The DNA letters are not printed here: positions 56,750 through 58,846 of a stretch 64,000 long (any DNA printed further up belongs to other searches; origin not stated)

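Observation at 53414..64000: Tandem array of six GT-C (GT39/PMT-ArnT-like) glycosyltransferases followed by a GT2 gene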

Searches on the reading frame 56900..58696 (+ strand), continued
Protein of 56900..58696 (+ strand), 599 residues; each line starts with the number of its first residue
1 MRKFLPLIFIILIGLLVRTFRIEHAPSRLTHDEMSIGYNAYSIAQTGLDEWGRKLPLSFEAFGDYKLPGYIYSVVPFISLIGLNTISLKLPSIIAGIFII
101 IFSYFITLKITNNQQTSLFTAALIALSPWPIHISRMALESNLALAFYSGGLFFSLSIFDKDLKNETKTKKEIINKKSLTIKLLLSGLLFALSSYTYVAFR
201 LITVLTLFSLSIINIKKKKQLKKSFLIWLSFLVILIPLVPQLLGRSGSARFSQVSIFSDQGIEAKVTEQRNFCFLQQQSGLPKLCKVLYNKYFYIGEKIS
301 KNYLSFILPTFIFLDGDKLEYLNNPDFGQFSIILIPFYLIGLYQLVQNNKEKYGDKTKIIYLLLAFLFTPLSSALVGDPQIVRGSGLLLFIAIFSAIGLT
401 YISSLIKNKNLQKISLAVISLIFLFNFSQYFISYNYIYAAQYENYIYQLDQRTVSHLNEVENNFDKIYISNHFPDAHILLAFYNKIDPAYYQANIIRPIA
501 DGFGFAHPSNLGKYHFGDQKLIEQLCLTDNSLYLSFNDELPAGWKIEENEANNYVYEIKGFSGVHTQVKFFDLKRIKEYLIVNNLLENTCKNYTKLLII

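Call 56: search_protein_families(library=ncbifam, proteins=[L001:16469-17305:+, L001:17292-18341:+, L001:18368-19879:+, L001:19885-21633:+], max_evalue=0.001)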
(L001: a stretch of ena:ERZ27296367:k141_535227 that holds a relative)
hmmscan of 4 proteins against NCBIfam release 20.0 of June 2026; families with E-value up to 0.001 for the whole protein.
L001:16469-17305:+ (279 aa): 10 families
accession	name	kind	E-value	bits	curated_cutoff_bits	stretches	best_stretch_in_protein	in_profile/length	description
TIGR04195.1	S_glycosyl_SunS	equivalog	2.4e-11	43.1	350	1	11-139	56-187/421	SunS family peptide S-glycosyltransferase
TIGR04283.1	glyco_like_mftF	equivalog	4.7e-11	42.7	182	1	14-109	1-97/221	TIGR04283 family arsenosugar biosynthesis glycosyltransferase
NF007482.0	PRK10073.1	equivalog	9.9e-08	31.3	423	1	10-107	4-108/334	glycosyltransferase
NF010496.0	PRK13915.1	equivalog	2.4e-06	26.8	262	1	13-68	32-93/307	glucosyl-3-phosphoglycerate synthase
TIGR04182.1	glyco_TIGR04182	equivalog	6.6e-06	25.7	325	1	15-101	3-89/293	S-layer glycoprotein N-glycosyltransferase AglJ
NF050050.1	ProtGlycPglI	equivalog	8.7e-06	25.3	500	1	12-110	2-110/306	GalNAc(5)-diNAcBac-PP-undecaprenol beta-1,3-glucosyltransferase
NF047683.1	TeichurnBiosyTuaG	equivalog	9.4e-06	25.4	400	1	9-105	3-108/252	teichuronic acid biosynthesis protein TuaG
TIGR03937.1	PgaC_IcaA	equivalog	0.00035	19.6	422.3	1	10-110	43-151/407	poly-beta-1,6-N-acetyl-D-glucosamine synthase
NF038302.1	EPS_HpsE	equivalog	0.00038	19.5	300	1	14-100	3-102/307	hormogonium polysaccharide biosynthesis glycosyltransferase HpsE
NF041391.1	DPhHxTase_Halo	equivalog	0.00049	19.1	375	1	19-97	2-81/213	dolichyl-phosphate hexose transferase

L001:17292-18341:+ (350 aa): 22 families
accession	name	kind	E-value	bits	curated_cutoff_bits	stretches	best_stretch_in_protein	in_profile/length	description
TIGR02149.1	glgA_Coryne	subfamily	4e-31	108.5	302.4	1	74-349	105-390/391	glycogen synthase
TIGR03449.1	mycothiol_MshA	equivalog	8.8e-18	64.4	462.5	1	102-348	153-402/406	D-inositol-3-phosphate glycosyltransferase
TIGR04047.1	MSMEG_0565_glyc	hypoth_equivalog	3.1e-17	62.7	259.85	1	110-347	135-372/373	MSMEG_0565 family glycosyltransferase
NF038295.1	EPS_HpsP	equivalog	2.1e-15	56.6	550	1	123-349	163-387/388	hormogonium polysaccharide biosynthesis glycosyltransferase HpsP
NF041010.1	glycosy_Agl16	equivalog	3.6e-15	55.7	575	1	58-349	77-351/352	glycosylation protein Agl16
NF053787.1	GlcN_PG_synth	equivalog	9.4e-15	54.3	480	1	113-349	143-359/361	N-acetylglucosaminyl phosphatidylglycerol synthase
NF047684.1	TeichurnBiosyTuaC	equivalog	8.3e-13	48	550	1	113-349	164-389/391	teichuronic acid biosynthesis protein TuaC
NF050063.1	ProtGlycPglJ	equivalog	1.7e-12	47.2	500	1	109-341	140-358/363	N-acetylgalactosamine-N,N'-diacetylbacillosaminyl-diphospho-undecaprenol 4-alpha-N-acetylgalactosaminyltransferase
TIGR03999.1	thiol_BshA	equivalog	1.9e-12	46.8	273.7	1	108-349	139-373/375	N-acetyl-alpha-D-glucosaminyl L-malate synthase BshA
TIGR04157.1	glyco_rSAM_CFB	subfamily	3.7e-10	39.4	400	1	104-293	160-342/406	TIGR04157 family glycosyltransferase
TIGR03088.1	stp2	hypoth_equivalog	5e-10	39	409.05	1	173-350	198-374/374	TIGR03088 family PEP-CTERM/XrtA system glycosyltransferase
NF038298.1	EPS_HpsO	equivalog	9.1e-09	34.6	575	1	107-349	140-387/388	hormogonium polysaccharide biosynthesis glycosyltransferase HpsO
TIGR02095.1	glgA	subfamily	7e-08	31.6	328.45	1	165-349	286-477/477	glycogen/starch synthase, ADP-glucose type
NF053513.1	Gtran_IagA_BgsA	equivalog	3.3e-07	29.6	460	1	112-349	104-331/333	LTA glycolipid anchor biosynthesis glycosyltransferase, IagA/BgsA family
NF012028.0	PRK15484.1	subfamily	4e-07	29.5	618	1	137-345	161-374/380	lipopolysaccharide N-acetylglucosaminyltransferase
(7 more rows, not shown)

L001:18368-19879:+ (504 aa): 3 families
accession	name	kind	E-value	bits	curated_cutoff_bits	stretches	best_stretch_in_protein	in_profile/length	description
NF058602.1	PrMnsylTfPmt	equivalog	1.3e-25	90.3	800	2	16-167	41-193/530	protein O-mannosyltransferase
TIGR03663.1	TIGR03663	subfamily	7.9e-15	54.8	126.25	1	72-274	50-242/435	flippase activity-associated protein Agl23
NF009784.2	PRK13279.1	equivalog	1.4e-07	30.5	567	1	86-187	74-179/539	lipid IV(A) 4-amino-4-deoxy-L-arabinosyltransferase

L001:19885-21633:+ (583 aa): 0 families

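Call 61: find_homologous_proteins(query=L001:16469-17305:+, max_evalue=1e-10)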
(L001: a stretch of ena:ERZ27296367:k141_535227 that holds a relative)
Query L001:16469-17305:+ (279 aa): 4417 proteins with E <= 1e-10 among 4862 candidates; the best 120 are listed.
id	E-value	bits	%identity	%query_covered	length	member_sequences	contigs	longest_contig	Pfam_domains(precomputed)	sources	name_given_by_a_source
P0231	1.6e-177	607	100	97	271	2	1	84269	PF00535.33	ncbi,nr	ncbi:MAG: glycosyltransferase family 2 protein [Candidatus Pacebacteria bacterium]|nr:glycosyltransf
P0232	2.2e-166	570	89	100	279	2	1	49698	PF00535.33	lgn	-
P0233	2.2e-157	541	83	100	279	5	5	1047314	PF00535.33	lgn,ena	-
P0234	4.2e-153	526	83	97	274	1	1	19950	PF00535.33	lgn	-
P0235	5.6e-147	506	80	97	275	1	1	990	PF00535.33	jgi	-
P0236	7.3e-145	499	81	97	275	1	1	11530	PF00535.33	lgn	-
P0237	1.1e-144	499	76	100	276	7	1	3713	PF00535.33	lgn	-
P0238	6.3e-142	490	78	97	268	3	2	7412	PF00535.33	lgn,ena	-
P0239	4.2e-141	487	78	97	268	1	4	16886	PF00535.33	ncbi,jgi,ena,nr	ncbi:MAG: glycosyltransferase family 2 protein [Candidatus Pacebacteria bacterium]|nr:glycosyltransf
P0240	8.7e-135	466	81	89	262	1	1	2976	PF00535.33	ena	-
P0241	1.3e-133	463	72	99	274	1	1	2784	PF00535.33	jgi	jgi:glycosyltransferase involved in cell wall biosynthesis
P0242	1.7e-129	449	73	97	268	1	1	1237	PF00535.33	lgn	-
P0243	1.8e-127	442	70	97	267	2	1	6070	PF00535.33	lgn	-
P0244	2.2e-127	442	71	97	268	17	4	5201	PF00535.33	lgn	-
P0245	2.2e-127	442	71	97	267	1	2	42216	PF00535.33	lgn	-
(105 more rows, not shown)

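Call 63: search_solved_structures(query=A4, max_evalue=0.01, show_alignments=0)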
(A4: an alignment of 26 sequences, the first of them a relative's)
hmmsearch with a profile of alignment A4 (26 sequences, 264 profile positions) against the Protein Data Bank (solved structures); distinct sequences matched with E-value up to 0.01: 26.
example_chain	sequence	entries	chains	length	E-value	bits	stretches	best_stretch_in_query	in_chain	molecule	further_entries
22ao_A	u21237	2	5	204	3e-18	69.4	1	2-174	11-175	GmaR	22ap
7msp_A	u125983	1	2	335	4.3e-10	42.6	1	5-98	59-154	SPbeta prophage-derived glycosyltransferase SunS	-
7msn_A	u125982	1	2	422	9.9e-10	41.5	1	5-98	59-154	SPbeta prophage-derived glycosyltransferase SunS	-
7msk_A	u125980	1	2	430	5.2e-09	39.1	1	6-92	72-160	Glyco_trans_2-like domain-containing protein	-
5tze_C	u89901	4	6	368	2.4e-08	36.9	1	2-105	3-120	Glycosyl transferase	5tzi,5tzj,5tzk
6p61_A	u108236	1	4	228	2.6e-08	36.8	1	2-123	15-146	Glycosyltransferase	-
5tz8_A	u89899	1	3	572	5e-08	35.9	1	2-104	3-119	Glycosyl transferase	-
3bcv_A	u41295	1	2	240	6.4e-08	35.5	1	2-99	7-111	Putative glycosyltransferase protein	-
9omj_A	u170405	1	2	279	1.8e-07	34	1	2-97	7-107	Glycosyltransferase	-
9omh_A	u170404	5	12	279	1.8e-07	34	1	2-97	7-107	Glycosyltransferase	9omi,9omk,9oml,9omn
9omm_A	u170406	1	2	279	1.8e-07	34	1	2-97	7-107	Glycosyltransferase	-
5mlz_A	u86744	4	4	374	1.2e-06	31.4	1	2-89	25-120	Dolichol monophosphate mannose synthase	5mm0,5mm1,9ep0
2z87_A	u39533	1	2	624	4.6e-06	29.4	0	2-91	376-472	Chondroitin synthase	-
2z86_A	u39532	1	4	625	4.6e-06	29.4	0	2-91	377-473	Chondroitin synthase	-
8vh7_A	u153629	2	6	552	3.4e-05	26.6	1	1-89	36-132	Heparosan synthase B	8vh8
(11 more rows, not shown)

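Call 65: search_protein_families(library=pfam, proteins=[L001:17069-17305:+], max_evalue=1)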
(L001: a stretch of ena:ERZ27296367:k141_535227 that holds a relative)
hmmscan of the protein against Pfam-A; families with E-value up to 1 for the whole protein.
L001:17069-17305:+ (79 aa): 1 family
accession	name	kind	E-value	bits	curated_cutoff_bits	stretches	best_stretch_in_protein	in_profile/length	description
PF12832.13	MFS_1_like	-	0.049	13.1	25.2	1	7-58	204-255/373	MFS_1 like family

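Call 90: search_protein_representatives(alignment_id=A2)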
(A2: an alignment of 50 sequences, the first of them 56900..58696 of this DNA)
Query: 50 sequences, 552 profile positions. Proteins with E-value up to 0.001 (for the whole library): 63723; up to 1e-10: 21490; up to 1e-30: 8540. The best 150 are listed.
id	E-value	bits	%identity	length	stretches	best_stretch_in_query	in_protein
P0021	4.7e-207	705.4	-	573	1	1-551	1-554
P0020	6.6e-202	688.4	-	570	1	5-551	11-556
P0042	2.1e-192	657.1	-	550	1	7-545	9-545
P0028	3.7e-191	652.9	-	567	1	6-551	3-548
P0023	6.5e-191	652.1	-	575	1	9-548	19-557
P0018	1.1e-186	638.1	-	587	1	1-549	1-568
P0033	2.4e-182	623.8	-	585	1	6-551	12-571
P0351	4.0e-182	623.1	-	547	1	7-547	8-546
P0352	5.6e-180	616.0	-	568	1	2-550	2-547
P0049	7.5e-180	615.6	-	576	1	2-551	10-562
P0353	1.4e-179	614.7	-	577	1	2-551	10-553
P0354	1.7e-179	614.4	-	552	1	10-550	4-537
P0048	2.4e-178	610.6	-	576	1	7-551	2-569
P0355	1.1e-175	601.8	-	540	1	6-547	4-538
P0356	8.6e-175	598.9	-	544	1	7-549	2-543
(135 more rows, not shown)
